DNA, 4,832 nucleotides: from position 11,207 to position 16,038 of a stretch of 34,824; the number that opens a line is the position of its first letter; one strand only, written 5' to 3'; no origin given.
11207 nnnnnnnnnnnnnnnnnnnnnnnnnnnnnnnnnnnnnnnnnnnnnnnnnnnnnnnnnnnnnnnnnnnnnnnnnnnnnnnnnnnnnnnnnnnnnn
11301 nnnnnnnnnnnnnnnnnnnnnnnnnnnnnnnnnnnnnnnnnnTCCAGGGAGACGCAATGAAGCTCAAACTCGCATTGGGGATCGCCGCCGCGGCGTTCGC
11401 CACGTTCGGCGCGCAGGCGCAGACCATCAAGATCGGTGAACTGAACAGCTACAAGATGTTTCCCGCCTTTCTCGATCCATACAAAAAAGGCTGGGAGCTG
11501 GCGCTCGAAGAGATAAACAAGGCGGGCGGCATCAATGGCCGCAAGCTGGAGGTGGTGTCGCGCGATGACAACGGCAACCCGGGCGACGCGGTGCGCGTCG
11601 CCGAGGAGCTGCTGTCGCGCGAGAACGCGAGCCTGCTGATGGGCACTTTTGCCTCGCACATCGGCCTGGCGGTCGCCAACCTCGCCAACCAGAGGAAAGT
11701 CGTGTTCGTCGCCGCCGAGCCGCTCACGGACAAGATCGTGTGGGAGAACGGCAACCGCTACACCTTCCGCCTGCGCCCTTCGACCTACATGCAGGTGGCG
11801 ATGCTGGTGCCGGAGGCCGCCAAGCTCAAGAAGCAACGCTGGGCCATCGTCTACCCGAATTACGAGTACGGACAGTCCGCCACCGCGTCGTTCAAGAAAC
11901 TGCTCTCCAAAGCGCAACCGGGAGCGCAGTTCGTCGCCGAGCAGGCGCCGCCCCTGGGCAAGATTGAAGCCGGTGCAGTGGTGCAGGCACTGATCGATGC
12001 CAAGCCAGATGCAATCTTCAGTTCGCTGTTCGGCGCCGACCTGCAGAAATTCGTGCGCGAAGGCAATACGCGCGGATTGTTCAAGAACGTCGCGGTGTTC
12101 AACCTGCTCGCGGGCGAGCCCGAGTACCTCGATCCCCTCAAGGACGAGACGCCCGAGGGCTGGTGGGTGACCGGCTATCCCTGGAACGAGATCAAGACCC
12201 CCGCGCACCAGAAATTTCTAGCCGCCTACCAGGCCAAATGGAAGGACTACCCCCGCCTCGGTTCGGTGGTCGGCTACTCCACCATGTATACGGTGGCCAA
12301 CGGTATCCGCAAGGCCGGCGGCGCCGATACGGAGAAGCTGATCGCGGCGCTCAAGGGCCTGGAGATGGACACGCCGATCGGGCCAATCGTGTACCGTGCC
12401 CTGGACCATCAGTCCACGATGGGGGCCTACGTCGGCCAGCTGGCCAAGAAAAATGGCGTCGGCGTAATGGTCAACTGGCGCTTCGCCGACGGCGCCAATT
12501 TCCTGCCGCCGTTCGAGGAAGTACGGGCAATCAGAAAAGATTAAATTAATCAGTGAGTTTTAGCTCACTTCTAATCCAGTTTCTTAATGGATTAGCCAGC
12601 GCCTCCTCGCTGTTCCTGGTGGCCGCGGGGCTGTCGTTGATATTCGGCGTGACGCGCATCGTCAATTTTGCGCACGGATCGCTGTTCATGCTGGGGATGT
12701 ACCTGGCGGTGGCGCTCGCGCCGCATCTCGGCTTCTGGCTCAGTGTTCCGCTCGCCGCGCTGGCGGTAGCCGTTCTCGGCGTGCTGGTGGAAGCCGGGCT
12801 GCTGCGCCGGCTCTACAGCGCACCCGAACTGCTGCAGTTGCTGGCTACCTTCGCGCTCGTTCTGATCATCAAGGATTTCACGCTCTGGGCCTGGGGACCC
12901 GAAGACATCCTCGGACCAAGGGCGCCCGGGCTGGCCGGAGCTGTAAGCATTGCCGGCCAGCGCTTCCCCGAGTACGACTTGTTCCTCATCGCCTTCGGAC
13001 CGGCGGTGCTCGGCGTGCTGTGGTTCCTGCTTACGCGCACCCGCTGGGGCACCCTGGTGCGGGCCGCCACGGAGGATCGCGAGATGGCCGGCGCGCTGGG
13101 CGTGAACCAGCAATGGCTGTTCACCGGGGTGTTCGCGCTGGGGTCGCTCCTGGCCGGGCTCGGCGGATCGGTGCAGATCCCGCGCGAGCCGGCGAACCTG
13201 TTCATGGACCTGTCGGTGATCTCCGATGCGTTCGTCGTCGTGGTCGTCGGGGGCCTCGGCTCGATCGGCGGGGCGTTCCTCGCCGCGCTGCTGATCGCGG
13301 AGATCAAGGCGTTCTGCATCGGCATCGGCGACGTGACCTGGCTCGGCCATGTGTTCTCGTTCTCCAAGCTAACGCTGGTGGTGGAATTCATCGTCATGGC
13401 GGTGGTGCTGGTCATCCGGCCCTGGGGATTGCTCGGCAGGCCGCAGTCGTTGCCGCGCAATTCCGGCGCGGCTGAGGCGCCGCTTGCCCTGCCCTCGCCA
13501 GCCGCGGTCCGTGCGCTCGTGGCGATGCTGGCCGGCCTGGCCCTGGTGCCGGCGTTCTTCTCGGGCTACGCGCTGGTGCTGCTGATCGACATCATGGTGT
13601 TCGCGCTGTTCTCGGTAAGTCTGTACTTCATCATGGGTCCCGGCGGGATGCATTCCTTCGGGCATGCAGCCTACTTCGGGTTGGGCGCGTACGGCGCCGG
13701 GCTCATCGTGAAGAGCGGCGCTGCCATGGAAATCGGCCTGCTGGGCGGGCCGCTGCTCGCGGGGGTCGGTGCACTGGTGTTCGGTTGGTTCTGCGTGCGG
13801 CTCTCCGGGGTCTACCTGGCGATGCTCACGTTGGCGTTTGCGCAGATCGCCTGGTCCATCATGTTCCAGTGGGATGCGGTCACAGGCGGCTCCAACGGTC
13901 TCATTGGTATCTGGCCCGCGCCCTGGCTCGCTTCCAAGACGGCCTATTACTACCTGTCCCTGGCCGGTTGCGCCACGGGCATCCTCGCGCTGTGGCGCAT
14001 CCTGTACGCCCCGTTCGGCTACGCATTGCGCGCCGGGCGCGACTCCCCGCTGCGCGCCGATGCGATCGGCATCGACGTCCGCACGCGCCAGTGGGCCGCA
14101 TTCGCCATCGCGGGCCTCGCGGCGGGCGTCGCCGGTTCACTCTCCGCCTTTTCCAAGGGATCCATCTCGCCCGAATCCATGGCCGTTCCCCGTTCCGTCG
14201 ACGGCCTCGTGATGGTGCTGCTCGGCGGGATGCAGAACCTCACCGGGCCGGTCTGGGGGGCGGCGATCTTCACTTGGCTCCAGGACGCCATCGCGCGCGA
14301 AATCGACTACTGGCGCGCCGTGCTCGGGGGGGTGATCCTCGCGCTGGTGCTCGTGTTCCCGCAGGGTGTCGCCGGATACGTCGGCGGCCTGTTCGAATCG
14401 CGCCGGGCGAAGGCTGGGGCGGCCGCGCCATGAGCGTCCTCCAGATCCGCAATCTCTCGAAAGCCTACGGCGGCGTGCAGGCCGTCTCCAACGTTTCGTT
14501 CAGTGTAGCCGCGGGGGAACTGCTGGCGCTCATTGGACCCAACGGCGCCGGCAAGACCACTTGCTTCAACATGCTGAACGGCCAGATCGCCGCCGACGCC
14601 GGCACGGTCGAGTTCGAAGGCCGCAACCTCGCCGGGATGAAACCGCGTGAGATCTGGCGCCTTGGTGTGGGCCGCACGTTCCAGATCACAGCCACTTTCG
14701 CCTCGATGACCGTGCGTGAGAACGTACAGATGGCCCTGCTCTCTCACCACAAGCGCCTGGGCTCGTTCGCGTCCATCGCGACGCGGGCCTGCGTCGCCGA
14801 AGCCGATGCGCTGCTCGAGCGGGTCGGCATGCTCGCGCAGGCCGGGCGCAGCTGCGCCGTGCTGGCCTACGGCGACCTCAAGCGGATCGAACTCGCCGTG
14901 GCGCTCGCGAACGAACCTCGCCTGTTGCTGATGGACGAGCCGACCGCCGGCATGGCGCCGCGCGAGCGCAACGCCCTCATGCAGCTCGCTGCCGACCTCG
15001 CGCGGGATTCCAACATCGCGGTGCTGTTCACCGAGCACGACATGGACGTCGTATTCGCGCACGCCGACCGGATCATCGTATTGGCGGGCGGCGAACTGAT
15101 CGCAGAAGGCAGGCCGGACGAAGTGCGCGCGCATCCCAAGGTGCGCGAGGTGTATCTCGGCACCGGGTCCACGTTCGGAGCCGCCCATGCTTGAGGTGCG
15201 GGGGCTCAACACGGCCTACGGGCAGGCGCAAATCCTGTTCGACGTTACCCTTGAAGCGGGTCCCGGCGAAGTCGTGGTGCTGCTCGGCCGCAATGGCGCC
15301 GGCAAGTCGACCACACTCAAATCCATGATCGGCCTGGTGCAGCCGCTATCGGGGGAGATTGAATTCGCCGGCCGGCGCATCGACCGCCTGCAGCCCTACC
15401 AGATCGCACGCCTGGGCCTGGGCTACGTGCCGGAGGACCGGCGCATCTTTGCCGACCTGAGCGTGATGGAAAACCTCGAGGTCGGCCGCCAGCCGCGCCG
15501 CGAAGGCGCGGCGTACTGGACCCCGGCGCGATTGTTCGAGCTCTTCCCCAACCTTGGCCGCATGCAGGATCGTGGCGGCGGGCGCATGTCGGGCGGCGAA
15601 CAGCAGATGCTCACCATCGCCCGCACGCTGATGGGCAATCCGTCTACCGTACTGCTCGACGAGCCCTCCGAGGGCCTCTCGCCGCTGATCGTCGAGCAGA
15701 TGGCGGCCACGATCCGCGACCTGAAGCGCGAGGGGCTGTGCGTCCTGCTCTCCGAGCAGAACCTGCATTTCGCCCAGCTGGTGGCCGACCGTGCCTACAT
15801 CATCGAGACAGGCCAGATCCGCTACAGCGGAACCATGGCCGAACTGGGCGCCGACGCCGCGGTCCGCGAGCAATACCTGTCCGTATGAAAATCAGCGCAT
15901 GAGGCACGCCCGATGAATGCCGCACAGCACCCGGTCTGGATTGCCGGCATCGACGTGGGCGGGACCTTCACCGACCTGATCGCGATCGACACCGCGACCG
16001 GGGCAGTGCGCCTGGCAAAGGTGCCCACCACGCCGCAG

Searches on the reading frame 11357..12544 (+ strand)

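Call 7: search_protein_families(library=pfam, proteins=[window:11357-12544:+], max_evalue=0.0001)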
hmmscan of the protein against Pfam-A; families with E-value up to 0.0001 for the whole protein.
window:11357-12544:+ (395 aa): 3 families
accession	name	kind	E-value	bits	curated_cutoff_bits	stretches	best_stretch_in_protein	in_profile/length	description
PF13458.12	Peripla_BP_6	-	1.3e-70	239.2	31.7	1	39-364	18-340/343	Periplasmic binding protein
PF13433.12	Peripla_BP_5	-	1.3e-26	94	27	2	156-365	130-339/363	Periplasmic binding protein domain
PF01094.35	ANF_receptor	-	2.4e-11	43.7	25.4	1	47-324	7-297/353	Receptor family ligand binding region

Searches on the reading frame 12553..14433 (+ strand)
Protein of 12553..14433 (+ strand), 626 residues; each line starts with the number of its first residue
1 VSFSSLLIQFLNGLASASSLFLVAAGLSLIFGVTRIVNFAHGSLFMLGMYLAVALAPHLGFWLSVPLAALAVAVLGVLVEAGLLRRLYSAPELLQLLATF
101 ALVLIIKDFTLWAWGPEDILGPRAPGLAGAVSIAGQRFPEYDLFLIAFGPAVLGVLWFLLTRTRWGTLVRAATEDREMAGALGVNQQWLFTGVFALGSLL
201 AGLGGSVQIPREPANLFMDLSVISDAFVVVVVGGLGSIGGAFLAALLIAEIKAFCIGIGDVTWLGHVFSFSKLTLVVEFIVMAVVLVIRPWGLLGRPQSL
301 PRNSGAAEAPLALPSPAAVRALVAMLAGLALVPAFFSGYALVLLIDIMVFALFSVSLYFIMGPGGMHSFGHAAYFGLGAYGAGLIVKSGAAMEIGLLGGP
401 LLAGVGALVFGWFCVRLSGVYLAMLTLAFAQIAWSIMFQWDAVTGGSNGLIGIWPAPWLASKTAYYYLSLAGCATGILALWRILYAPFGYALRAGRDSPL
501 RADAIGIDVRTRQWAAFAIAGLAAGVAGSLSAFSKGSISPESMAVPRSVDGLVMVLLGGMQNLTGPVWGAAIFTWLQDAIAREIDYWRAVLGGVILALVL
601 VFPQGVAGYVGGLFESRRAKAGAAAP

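Call 7: search_protein_families(library=pfam, proteins=[window:12553-14433:+], max_evalue=0.0001)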
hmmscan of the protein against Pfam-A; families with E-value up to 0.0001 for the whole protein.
window:12553-14433:+ (626 aa): 1 family
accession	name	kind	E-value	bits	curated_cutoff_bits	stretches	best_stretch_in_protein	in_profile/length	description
PF02653.21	BPD_transp_2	-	9.7e-68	228.6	26.8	2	342-598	4-268/269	Branched-chain amino acid transport system / permease component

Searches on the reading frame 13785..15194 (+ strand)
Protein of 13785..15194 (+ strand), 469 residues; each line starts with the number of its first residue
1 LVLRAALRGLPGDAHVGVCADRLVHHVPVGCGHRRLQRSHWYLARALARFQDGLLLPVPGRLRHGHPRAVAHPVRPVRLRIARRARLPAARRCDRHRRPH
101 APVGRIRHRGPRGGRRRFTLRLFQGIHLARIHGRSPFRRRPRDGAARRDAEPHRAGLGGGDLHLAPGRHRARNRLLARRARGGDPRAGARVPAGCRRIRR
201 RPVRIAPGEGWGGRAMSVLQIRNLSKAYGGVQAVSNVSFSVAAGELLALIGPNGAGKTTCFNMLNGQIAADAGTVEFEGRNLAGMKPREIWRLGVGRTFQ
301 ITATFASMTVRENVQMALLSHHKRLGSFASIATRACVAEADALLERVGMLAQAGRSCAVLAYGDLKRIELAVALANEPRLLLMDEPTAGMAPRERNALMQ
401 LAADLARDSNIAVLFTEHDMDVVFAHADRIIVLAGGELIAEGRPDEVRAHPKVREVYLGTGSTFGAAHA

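Call 8: search_protein_families(library=pfam, proteins=[window:13785-15194:+], max_evalue=0.0001)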
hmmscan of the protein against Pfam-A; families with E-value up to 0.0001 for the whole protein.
window:13785-15194:+ (469 aa): 3 families
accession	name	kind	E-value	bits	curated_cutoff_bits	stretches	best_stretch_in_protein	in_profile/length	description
PF00005.33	ABC_tran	-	6.6e-30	104.9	25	1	235-388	2-137/137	ABC transporter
PF12399.14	BCA_ABC_TP_C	-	1.3e-11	44.3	25.5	1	437-461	1-25/27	Branched-chain amino acid ATP-binding cassette transporter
PF13304.12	AAA_21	-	1e-05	26.2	27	0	247-262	2-17/304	AAA domain, putative AbiEii toxin, Type IV TA system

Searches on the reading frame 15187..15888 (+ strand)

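Call 8: search_protein_families(library=pfam, proteins=[window:15187-15888:+], max_evalue=0.0001)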
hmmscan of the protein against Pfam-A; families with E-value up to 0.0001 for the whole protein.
window:15187-15888:+ (233 aa): 2 families
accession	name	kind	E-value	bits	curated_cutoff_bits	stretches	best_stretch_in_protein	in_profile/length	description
PF00005.33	ABC_tran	-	8.6e-29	101.3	25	1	19-161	3-136/137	ABC transporter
PF13304.12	AAA_21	-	4.7e-06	27.3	27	0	29-55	1-33/304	AAA domain, putative AbiEii toxin, Type IV TA system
